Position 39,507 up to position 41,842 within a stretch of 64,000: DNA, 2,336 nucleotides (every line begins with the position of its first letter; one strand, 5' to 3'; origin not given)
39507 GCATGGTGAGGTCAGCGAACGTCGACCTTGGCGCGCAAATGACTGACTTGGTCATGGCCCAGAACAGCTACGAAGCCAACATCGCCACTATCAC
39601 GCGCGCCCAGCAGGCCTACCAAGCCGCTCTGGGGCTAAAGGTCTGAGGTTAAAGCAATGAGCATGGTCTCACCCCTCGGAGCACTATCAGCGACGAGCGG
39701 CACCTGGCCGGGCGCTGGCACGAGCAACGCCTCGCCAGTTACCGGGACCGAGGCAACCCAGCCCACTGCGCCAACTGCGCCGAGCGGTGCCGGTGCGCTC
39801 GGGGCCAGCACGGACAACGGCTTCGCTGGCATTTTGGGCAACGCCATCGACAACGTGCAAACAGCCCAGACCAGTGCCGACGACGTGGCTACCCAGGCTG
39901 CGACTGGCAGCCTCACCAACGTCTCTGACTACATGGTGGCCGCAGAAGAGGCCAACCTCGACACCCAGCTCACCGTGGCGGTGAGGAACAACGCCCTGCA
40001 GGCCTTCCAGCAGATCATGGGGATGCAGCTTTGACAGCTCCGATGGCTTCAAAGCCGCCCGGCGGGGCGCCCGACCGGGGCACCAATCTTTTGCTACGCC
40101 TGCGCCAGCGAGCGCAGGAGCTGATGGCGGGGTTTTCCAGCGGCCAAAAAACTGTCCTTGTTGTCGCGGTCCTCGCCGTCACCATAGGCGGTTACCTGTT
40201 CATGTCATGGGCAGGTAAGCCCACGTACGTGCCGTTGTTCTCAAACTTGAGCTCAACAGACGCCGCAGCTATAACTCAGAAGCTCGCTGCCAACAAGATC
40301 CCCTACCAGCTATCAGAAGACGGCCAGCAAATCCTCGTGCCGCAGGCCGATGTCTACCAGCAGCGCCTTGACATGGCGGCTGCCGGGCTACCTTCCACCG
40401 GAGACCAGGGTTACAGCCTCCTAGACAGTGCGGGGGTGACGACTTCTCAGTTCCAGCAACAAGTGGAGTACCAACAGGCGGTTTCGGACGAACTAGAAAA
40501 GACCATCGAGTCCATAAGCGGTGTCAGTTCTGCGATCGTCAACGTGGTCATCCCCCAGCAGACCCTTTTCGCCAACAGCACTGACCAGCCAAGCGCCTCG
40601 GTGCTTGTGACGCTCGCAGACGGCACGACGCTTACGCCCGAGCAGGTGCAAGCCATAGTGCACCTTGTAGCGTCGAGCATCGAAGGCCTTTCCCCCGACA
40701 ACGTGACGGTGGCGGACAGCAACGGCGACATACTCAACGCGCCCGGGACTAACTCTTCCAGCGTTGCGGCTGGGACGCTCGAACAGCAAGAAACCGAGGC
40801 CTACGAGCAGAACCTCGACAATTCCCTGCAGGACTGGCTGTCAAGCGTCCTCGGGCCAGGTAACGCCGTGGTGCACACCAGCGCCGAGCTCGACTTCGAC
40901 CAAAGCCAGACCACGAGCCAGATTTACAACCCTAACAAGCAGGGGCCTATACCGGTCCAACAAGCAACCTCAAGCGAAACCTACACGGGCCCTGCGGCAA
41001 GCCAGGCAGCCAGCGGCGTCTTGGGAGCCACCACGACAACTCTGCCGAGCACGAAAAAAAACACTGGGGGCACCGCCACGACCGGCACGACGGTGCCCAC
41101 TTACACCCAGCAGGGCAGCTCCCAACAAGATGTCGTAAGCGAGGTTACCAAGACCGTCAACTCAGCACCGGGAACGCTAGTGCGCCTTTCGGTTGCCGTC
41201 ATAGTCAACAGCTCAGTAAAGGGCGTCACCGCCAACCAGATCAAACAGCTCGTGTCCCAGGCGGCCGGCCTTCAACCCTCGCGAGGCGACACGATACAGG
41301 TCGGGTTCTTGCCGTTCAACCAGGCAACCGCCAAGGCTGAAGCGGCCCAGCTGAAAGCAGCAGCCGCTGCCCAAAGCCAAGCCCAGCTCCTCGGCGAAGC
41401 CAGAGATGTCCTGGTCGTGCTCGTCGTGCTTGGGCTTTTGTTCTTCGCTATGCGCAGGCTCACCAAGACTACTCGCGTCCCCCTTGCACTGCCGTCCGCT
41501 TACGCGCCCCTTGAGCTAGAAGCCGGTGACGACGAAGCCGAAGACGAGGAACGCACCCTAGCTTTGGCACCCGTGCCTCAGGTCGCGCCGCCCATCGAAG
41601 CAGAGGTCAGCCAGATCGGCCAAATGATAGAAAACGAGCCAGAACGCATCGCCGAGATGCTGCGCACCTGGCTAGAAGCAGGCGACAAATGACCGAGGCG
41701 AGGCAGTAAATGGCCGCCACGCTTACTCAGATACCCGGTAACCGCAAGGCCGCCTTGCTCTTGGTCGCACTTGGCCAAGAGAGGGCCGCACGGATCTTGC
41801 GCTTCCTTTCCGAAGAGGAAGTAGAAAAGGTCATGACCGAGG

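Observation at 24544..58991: Seven copies of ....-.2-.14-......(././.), each oriented into a flagellar gene: a candidate FliA/WhiG regulon signature that also covers early genes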

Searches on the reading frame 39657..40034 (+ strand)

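Call 8: search_protein_families(library=pfam, proteins=[window:39657-40034:+])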
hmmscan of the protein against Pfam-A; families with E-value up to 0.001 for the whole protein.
window:39657-40034:+ (125 aa): 1 family
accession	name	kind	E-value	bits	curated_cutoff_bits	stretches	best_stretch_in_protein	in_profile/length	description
PF02049.23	FliE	-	2.6e-21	76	22.4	1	49-125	13-89/89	Flagellar hook-basal body complex protein FliE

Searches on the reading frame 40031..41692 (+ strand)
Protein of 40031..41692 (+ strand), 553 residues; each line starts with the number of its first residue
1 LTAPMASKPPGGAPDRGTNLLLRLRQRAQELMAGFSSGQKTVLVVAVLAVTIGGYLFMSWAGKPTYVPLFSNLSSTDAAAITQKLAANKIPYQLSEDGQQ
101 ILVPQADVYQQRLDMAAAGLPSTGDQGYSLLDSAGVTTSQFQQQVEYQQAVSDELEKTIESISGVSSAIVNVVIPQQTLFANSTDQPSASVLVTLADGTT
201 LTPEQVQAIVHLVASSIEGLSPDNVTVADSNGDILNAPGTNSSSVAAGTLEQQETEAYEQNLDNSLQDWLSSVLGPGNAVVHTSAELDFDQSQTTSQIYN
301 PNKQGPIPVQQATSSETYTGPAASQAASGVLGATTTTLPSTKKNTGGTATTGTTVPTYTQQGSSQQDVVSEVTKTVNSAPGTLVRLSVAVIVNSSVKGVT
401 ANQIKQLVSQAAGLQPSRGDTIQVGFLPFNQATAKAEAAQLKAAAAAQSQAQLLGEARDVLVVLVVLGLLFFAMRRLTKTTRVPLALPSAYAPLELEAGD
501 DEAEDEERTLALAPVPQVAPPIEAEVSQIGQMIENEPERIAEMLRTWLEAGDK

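Call 8: search_protein_families(library=pfam, proteins=[window:40031-41692:+])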
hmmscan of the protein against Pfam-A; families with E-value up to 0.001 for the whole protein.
window:40031-41692:+ (553 aa): 2 families
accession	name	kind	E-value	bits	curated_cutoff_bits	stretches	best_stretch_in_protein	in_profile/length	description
PF01514.23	YscJ_FliF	-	3.9e-64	216.3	24.4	1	62-236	2-178/179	Secretory protein of YscJ/FliF family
PF08345.17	YscJ_FliF_C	-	2.3e-30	106.4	23.8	1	270-429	1-147/147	Flagellar M-ring protein C-terminal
